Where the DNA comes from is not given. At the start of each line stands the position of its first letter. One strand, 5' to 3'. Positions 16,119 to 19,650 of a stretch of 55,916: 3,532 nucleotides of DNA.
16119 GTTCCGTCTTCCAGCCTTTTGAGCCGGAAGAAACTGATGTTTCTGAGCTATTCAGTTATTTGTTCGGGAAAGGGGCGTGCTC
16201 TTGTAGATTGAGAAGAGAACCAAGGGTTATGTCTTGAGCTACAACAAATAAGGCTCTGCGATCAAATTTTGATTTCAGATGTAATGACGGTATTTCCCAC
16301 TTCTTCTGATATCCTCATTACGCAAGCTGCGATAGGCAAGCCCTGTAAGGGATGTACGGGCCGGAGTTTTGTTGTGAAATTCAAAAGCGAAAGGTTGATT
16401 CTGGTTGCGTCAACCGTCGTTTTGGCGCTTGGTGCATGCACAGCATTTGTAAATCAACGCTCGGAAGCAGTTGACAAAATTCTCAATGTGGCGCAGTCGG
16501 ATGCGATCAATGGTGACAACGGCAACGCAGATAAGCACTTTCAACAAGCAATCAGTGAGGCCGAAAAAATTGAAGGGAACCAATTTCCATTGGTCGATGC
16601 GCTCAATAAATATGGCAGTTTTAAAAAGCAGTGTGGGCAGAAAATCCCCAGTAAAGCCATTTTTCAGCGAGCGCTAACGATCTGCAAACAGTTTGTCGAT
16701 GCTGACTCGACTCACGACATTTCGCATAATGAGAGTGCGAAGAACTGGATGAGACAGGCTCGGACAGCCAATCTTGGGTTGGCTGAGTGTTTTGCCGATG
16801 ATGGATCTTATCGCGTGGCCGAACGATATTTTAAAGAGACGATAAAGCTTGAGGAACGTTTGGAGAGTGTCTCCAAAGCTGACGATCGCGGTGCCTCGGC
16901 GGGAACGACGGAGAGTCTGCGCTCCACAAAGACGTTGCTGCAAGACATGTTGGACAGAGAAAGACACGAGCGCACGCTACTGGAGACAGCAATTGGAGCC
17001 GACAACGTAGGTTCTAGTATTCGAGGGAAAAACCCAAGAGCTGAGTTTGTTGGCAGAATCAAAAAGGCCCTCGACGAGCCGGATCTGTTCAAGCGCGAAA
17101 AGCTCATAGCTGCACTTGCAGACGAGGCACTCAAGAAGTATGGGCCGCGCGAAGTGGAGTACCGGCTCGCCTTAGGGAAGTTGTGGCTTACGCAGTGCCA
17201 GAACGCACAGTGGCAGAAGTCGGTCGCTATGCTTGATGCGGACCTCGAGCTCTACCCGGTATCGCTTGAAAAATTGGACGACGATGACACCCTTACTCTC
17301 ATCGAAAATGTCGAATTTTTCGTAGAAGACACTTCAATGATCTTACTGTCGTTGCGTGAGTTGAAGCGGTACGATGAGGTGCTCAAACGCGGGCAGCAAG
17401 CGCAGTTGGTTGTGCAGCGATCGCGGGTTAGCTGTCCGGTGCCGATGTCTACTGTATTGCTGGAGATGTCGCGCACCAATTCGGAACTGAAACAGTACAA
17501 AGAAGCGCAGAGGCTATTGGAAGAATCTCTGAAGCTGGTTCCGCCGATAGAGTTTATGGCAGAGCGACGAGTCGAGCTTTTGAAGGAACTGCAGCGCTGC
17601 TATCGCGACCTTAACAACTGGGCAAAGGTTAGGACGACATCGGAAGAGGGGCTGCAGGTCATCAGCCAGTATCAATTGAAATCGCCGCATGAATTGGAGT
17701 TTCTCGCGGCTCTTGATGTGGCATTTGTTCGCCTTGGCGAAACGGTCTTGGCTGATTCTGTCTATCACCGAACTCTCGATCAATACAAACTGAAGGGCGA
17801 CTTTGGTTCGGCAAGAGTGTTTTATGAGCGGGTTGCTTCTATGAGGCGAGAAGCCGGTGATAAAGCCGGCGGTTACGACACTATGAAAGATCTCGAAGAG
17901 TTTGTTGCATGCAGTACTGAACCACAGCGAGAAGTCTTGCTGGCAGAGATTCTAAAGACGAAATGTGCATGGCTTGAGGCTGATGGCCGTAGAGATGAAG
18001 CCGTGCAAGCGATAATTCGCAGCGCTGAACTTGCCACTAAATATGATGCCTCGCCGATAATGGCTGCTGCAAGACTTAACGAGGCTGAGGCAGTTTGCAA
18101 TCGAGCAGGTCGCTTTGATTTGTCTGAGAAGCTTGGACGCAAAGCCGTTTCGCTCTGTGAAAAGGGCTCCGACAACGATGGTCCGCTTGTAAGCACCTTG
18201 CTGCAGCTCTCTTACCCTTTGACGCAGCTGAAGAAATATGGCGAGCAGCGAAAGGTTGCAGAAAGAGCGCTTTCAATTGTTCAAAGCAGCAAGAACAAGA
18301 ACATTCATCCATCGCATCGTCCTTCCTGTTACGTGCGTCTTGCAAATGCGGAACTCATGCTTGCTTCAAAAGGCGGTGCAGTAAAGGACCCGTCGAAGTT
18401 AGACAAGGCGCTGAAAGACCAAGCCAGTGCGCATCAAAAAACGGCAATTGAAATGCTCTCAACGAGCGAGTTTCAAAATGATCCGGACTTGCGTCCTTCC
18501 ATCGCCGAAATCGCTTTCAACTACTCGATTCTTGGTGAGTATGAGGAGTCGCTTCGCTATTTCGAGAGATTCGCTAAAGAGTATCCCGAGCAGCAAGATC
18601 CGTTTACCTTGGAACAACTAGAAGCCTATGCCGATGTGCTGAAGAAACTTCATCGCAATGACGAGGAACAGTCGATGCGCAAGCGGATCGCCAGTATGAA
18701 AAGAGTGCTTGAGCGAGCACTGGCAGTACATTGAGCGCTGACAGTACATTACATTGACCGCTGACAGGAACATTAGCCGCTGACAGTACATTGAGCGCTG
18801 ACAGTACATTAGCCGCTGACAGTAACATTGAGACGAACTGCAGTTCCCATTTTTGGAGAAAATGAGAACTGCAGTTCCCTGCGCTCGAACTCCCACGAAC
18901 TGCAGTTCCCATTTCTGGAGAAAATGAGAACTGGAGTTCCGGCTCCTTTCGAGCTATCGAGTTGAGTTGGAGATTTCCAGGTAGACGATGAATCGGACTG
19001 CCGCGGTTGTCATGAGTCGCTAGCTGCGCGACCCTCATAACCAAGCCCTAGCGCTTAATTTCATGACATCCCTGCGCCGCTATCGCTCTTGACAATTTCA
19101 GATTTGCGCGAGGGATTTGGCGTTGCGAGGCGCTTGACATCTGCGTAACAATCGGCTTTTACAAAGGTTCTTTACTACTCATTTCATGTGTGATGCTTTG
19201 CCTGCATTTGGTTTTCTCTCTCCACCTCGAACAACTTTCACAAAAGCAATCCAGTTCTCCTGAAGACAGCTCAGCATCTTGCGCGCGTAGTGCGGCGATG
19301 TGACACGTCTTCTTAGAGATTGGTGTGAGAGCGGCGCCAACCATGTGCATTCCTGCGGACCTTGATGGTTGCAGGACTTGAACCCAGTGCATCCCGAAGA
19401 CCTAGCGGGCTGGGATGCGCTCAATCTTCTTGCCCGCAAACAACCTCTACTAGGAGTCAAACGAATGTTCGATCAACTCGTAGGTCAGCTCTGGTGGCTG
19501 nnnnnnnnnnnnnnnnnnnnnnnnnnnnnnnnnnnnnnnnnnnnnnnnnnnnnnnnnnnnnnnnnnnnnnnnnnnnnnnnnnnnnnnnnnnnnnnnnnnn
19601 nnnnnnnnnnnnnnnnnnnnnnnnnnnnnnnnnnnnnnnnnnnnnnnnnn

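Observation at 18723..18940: Composite repeat locus: 18-bp tandem array overlapping a stop codon, then paired palindromic 45-bp direct repeats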

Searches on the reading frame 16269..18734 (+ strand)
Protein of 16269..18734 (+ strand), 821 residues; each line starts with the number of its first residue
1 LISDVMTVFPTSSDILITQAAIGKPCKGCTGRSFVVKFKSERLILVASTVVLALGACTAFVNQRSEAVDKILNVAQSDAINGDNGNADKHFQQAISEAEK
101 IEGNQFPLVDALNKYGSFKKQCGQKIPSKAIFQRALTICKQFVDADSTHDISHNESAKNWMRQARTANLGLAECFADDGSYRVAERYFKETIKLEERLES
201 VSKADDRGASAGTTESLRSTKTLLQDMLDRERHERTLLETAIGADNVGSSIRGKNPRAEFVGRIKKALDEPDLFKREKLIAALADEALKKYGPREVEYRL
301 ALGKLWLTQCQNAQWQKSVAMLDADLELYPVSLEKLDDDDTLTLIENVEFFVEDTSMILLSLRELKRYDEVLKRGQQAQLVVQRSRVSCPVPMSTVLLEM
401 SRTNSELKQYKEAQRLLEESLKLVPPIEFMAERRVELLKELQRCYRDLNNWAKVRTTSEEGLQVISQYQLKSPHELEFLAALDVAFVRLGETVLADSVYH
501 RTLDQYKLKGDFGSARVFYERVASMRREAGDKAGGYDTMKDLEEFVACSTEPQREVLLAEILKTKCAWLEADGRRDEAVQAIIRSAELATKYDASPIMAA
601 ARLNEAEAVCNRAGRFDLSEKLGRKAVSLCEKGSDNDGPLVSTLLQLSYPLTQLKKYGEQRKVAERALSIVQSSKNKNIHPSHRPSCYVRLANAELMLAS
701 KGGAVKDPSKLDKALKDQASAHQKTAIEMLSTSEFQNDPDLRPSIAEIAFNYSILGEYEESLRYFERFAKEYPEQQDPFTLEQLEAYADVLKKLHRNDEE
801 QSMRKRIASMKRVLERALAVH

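Call 10: search_protein_families(library=pfam, proteins=[window:16269-18734:+])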
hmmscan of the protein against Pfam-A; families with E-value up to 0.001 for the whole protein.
window:16269-18734:+ (821 aa): 7 families
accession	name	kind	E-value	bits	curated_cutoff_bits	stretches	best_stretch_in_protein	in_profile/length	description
PF13424.12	TPR_12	-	3.4e-16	59.7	30.1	1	559-632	3-77/77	Tetratricopeptide repeat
PF13374.12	TPR_10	-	9.5e-09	35.4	27.5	0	399-422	7-30/42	Tetratricopeptide repeat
PF13181.12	TPR_8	-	4.8e-08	33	25.7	0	397-423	4-30/34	Tetratricopeptide repeat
PF07719.23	TPR_2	-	1.5e-06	28.3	27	0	748-774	7-33/34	Tetratricopeptide repeat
PF13432.12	TPR_16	-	1.1e-05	26.2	32.7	0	159-191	26-57/65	Tetratricopeptide repeat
PF13176.12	TPR_7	-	0.00015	22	27.9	0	479-508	2-31/36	Tetratricopeptide repeat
PF13174.12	TPR_6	-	0.00031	21.6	26.3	0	755-774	13-32/33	Tetratricopeptide repeat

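Call 19: find_encoding_contigs(protein=window:16284-18734:+, flank=3000, max_places=10)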
Protein window:16284-18734:+ (816 aa): 3 contigs read that carry it; 2 places shown.
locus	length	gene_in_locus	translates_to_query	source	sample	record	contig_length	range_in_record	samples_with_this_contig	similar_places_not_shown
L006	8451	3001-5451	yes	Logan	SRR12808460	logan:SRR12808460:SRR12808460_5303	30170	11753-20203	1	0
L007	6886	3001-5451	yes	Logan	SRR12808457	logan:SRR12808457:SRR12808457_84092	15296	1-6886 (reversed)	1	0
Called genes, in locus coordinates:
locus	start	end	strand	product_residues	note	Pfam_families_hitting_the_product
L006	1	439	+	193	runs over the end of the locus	-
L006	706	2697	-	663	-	PF00999:Na_H_Exchanger, PF02254:TrkA_N, PF02080:TrkA_C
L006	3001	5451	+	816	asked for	PF07719:TPR_2 (faint), PF13181:TPR_8 (faint), PF13374:TPR_10 (faint), PF13424:TPR_12 (faint), PF13432:TPR_16 (faint)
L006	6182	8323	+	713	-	PF01145:Band_7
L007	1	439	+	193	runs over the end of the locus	-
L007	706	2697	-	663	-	PF00999:Na_H_Exchanger, PF02254:TrkA_N, PF02080:TrkA_C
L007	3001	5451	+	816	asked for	PF07719:TPR_2 (faint), PF13181:TPR_8 (faint), PF13374:TPR_10 (faint), PF13424:TPR_12 (faint), PF13432:TPR_16 (faint)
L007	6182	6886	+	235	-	?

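Call 20: find_homologous_proteins(query=window:16284-18734:+, max_evalue=1e-10)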
Query window:16284-18734:+ (816 aa): 3 proteins with E <= 1e-10 among 8000 candidates.
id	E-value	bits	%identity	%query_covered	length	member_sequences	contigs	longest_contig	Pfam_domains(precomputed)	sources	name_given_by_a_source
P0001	0.0e+0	1797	100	100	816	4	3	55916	PF13424.13,PF13432.13,PF13181.13,PF07719.24,PF13374.13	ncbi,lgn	-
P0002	0.0e+0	1306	73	99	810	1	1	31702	PF13424.13,PF07719.24,PF13374.13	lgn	-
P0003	3.9e-191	655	45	94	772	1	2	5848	PF13424.13,PF13428.13,PF13181.13,PF07719.24,PF13374.13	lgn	-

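Call 22: find_encoding_contigs(protein=P0002, flank=6000, max_places=6)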
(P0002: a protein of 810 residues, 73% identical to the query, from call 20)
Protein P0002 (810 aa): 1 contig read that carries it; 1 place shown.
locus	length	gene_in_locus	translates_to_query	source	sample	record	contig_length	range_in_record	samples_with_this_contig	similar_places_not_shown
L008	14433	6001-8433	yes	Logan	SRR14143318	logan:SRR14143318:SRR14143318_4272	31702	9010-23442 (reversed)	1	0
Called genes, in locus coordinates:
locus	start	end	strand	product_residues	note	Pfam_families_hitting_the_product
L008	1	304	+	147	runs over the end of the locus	-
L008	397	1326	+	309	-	PF00719:Pyrophosphatase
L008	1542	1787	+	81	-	-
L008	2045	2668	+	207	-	-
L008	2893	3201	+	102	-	-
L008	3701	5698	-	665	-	PF00999:Na_H_Exchanger, PF02254:TrkA_N, PF02080:TrkA_C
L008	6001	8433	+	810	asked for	PF07719:TPR_2 (faint), PF13374:TPR_10 (faint), PF13424:TPR_12 (weak)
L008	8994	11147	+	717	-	PF01145:Band_7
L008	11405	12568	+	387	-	PF13428:TPR_14 (faint), PF24885:TPR_NPHP3 (faint), PF00515:TPR_1 (faint), PF07719:TPR_2 (faint), PF13176:TPR_7 (faint), PF13181:TPR_8 (faint), PF13374:TPR_10 (faint), PF13424:TPR_12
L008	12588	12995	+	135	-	-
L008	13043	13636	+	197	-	PF01195:Pept_tRNA_hydro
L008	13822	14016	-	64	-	-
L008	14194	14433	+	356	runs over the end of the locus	-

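Call 23: find_encoding_contigs(protein=P0003, flank=6000, max_places=6)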
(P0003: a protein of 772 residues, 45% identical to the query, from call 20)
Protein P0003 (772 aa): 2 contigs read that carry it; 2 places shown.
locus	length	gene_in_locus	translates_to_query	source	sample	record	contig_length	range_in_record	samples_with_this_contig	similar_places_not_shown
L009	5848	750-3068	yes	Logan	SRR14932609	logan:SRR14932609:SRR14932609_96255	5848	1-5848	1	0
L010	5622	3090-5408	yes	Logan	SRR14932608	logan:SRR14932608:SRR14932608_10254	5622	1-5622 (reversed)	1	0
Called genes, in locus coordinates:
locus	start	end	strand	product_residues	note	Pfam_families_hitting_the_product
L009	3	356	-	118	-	?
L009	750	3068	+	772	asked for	PF07719:TPR_2 (faint), PF13374:TPR_10 (faint), PF13424:TPR_12 (faint), PF13181:TPR_8 (faint), PF13428:TPR_14 (faint)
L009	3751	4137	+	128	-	-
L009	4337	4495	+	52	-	-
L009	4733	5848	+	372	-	?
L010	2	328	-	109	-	?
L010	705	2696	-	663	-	PF00999:Na_H_Exchanger, PF02254:TrkA_N, PF02080:TrkA_C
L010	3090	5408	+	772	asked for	PF07719:TPR_2 (faint), PF13374:TPR_10 (faint), PF13424:TPR_12 (faint), PF13181:TPR_8 (faint), PF13428:TPR_14 (faint)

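Call 43: find_encoding_contigs(protein=P0009, flank=5000, max_places=4)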
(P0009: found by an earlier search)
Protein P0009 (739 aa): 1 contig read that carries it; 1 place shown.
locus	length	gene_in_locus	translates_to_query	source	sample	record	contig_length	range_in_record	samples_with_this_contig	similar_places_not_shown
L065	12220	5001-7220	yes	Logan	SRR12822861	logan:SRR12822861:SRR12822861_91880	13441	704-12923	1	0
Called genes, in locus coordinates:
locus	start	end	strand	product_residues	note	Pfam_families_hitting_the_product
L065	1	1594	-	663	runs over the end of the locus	PF00999:Na_H_Exchanger, PF02254:TrkA_N, PF02080:TrkA_C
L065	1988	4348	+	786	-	PF07719:TPR_2 (faint), PF13181:TPR_8 (faint), PF13374:TPR_10 (faint), PF13424:TPR_12 (faint), PF13432:TPR_16 (faint)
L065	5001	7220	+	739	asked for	PF01145:Band_7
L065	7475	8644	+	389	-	PF13428:TPR_14 (faint), PF24885:TPR_NPHP3 (faint), PF13181:TPR_8 (faint), PF13374:TPR_10 (faint), PF13424:TPR_12 (weak)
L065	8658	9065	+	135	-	-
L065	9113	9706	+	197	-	PF01195:Pept_tRNA_hydro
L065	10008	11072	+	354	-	-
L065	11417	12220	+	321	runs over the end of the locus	-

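Call 45: find_encoding_contigs(protein=P0004, flank=3000, max_places=6)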
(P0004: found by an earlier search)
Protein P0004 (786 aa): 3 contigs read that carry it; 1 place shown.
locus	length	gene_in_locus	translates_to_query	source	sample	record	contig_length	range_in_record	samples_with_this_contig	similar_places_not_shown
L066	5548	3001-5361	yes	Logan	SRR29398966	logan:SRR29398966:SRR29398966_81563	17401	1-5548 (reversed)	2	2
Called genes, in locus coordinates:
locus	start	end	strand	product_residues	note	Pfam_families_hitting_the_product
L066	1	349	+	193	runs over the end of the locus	-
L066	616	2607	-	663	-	PF00999:Na_H_Exchanger, PF02254:TrkA_N, PF02080:TrkA_C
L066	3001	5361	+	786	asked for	PF07719:TPR_2 (faint), PF13181:TPR_8 (faint), PF13374:TPR_10 (faint), PF13424:TPR_12 (faint), PF13432:TPR_16 (faint)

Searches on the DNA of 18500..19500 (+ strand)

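Call 9: search_rna_families(source=window, start=18500, end=19500, threshold=evalue, max_evalue=10)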
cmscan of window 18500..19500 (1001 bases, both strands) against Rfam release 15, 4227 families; matches with E-value up to 10: 13.
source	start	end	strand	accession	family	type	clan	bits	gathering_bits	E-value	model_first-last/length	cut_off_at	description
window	18838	18936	-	RF04213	MIR7807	Gene; miRNA;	-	23.3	90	0.052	1-134/134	no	MIR7807 microRNA precursor family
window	19197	19252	-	RF02248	Six3os1_3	Gene; lncRNA;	-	19.5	40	0.017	1-75/75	no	Six3os1 conserved region 3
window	18830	18945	-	RF03712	MIR6450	Gene; miRNA;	-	18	70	1.7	1-107/107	no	MIR6450 microRNA precursor family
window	18848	18926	+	RF03524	mir-3174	Gene; miRNA;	-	17.5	100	1.7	1-87/87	no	mir-3174 microRNA precursor family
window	18835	18877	+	RF01061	mir-548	Gene; miRNA;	-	17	90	4.2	20-65/84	no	mir-548 microRNA precursor family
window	18830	18945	-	RF03719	mir-3914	Gene; miRNA;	-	16.8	97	2.8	1-95/95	no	mir-3914 microRNA precursor family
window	18833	18879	-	RF04073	mir-727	Gene; miRNA;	-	16.4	104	5.6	1-91/91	no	mir-727 microRNA precursor family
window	18815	18893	-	RF00920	MIR444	Gene; miRNA;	-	16.3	110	2.6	1-116/116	no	MIR444 microRNA precursor family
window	18895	18940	+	RF03920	mir-237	Gene; miRNA;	-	15.6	80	3.7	1-79/79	no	mir-237 microRNA precursor family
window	18858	18916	+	RF03880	mir-1684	Gene; miRNA;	-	15.4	60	7.8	1-87/87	no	mir-1684 microRNA precursor family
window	18832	18880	+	RF03193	mir-2941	Gene; miRNA;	-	14.3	60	6.1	1-82/82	no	mir-2941 microRNA precursor family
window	18842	18917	-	RF02271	uc_338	Cis-reg;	-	13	120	2.2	1-180/180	no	TUC338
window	19235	19276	-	RF01962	RMST_1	Gene; lncRNA;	-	11.7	40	8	1-61/61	no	Rhabdomyosarcoma 2 associated transcript conserved region 1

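Call 62: search_dna_similar(query=window:18700-19000:+, collection=plasmids, mode=distant, max_evalue=0.01, max_rows=10)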
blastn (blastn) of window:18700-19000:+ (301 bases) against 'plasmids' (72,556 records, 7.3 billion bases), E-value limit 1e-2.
No match.

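Call 63: search_dna_similar(query=window:18700-19000:+, collection=phages, mode=distant, max_evalue=0.01, max_rows=10)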
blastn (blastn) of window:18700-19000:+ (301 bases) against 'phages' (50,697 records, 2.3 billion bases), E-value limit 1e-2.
No match.
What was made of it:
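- On Iterons / plasmid centromere (parC, parS arrays): No plasmid or phage match (calls 62, 63).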
